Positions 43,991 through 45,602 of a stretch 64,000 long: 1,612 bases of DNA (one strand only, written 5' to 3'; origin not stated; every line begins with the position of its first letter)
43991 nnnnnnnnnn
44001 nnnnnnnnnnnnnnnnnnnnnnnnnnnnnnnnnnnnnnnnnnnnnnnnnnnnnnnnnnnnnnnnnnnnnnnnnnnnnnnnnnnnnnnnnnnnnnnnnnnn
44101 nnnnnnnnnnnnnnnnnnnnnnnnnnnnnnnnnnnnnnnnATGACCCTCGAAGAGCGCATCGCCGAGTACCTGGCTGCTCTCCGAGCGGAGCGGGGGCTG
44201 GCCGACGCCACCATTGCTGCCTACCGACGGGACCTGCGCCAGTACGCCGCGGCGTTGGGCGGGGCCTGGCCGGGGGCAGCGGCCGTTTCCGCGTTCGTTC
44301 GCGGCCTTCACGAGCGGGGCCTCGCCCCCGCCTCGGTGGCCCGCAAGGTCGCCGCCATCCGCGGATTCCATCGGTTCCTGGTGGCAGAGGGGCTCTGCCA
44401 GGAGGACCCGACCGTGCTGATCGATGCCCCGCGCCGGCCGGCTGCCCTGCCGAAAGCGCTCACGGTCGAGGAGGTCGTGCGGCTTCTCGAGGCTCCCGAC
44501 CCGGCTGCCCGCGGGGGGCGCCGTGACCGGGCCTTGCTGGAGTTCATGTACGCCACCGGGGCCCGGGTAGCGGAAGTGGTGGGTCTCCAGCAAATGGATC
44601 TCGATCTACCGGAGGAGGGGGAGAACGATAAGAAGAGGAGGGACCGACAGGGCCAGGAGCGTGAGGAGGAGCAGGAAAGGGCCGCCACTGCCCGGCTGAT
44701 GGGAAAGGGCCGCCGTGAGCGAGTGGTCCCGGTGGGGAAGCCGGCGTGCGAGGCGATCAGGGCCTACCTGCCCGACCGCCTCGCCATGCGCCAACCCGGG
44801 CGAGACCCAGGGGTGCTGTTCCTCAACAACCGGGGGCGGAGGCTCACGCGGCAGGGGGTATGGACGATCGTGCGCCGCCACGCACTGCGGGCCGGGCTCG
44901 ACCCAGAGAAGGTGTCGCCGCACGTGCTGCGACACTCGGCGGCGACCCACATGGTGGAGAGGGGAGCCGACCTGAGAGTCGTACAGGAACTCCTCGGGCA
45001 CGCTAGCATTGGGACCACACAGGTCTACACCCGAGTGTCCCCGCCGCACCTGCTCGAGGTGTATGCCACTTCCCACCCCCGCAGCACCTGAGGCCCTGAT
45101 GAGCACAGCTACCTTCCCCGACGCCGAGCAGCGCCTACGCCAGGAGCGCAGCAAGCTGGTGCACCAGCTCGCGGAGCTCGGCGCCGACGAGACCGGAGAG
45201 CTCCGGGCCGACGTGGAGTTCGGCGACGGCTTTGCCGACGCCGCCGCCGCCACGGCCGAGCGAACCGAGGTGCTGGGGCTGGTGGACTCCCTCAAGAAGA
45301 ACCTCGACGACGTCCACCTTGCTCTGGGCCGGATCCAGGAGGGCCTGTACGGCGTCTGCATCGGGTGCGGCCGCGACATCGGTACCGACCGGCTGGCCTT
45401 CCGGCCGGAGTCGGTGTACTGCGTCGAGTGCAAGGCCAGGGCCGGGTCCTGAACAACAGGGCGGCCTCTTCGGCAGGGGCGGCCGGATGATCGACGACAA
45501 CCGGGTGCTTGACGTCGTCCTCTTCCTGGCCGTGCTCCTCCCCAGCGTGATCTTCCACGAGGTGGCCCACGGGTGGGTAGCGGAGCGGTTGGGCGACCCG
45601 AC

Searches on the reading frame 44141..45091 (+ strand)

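Call 94: search_protein_families(library=pfam, proteins=[window:44141-45091:+], max_evalue=0.00001)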
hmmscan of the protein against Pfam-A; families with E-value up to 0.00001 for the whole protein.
window:44141-45091:+ (316 aa): 2 families
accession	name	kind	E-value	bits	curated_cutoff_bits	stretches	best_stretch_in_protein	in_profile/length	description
PF00589.27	Phage_integrase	-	5.3e-42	143.9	27.1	1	106-300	2-169/172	Phage integrase family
PF02899.23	Phage_int_SAM_1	-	5e-14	52.8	22.3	1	7-84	1-83/83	Phage integrase, N-terminal SAM-like domain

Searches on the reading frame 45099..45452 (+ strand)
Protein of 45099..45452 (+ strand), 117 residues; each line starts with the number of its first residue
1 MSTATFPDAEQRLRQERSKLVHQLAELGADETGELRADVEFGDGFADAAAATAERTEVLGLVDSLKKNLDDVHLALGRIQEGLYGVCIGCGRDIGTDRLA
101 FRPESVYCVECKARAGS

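Call 94: search_protein_families(library=pfam, proteins=[window:45099-45452:+], max_evalue=0.00001)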
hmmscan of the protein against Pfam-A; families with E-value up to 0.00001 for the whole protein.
window:45099-45452:+ (117 aa): 1 family
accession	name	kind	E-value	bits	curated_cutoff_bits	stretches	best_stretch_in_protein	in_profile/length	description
PF01258.23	zf-dskA_traR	-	2.7e-08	34.1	24.9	1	82-114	1-33/36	Prokaryotic dksA/traR C4-type zinc finger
